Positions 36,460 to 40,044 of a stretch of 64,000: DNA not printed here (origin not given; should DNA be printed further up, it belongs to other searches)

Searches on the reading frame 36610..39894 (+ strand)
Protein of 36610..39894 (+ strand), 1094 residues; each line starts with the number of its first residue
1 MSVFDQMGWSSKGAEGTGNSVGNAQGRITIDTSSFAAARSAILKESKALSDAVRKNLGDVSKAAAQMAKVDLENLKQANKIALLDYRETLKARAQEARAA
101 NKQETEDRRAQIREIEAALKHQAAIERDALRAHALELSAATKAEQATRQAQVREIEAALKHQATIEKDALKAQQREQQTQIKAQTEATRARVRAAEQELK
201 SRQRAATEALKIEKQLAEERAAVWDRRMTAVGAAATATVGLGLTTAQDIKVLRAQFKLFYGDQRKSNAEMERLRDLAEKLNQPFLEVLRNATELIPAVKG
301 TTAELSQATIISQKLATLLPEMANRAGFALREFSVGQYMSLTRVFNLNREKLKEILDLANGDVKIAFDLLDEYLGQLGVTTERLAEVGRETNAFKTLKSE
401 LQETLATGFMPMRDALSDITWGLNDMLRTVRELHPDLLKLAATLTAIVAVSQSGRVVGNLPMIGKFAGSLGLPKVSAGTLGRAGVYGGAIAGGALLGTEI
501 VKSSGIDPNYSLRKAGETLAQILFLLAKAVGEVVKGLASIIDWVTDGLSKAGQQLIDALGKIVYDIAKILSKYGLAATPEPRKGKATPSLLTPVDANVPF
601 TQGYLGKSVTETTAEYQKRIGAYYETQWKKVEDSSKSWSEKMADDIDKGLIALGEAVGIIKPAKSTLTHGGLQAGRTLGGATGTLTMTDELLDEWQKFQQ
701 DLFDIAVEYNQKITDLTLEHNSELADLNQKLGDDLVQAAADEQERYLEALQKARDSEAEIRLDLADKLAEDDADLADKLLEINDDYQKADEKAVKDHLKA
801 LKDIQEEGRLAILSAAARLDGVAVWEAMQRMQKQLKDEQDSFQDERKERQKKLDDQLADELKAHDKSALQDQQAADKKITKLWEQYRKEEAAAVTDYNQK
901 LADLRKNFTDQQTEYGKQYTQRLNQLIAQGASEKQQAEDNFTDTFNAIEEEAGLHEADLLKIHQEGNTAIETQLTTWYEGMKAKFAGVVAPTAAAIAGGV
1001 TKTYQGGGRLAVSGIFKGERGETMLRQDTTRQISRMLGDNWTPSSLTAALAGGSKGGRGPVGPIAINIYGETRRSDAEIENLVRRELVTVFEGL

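Call 8: search_protein_families(library=phrogs, proteins=[window:36610-39894:+])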
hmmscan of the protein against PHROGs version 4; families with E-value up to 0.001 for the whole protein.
window:36610-39894:+ (1094 aa): 0 families

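Call 41: find_encoding_contigs(protein=window:36610-39894:+, flank=10000, max_places=1)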
Protein window:36610-39894:+ (1094 aa): 11 contigs read that carry it; 1 place shown.
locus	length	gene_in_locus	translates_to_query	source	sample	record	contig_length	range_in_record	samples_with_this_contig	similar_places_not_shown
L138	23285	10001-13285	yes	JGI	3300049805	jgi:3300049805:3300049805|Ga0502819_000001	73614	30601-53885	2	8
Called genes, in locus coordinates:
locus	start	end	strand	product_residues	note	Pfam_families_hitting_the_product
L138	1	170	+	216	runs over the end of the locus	PF00535:Glycos_transf_2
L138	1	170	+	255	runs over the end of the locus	PF13641:Glyco_tranf_2_3 (weak), PF00535:Glycos_transf_2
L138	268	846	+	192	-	PF01844:HNH, PF13395:HNH_4 (weak), PF14279:HNH_5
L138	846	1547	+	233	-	PF05575:V_cholerae_RfbT (weak), PF13489:Methyltransf_23 (weak), PF05050:Methyltransf_21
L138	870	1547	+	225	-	PF05575:V_cholerae_RfbT (weak), PF13489:Methyltransf_23 (weak), PF05050:Methyltransf_21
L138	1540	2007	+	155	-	-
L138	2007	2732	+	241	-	-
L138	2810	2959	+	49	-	-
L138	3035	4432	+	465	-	-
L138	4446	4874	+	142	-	PF22758:Phage_cement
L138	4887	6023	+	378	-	-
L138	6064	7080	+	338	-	PF20706:GT4-conflict, PF00534:Glycos_transf_1, PF13692:Glyco_trans_1_4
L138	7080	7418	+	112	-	-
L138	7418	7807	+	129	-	-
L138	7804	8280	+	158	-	-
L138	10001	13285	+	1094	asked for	-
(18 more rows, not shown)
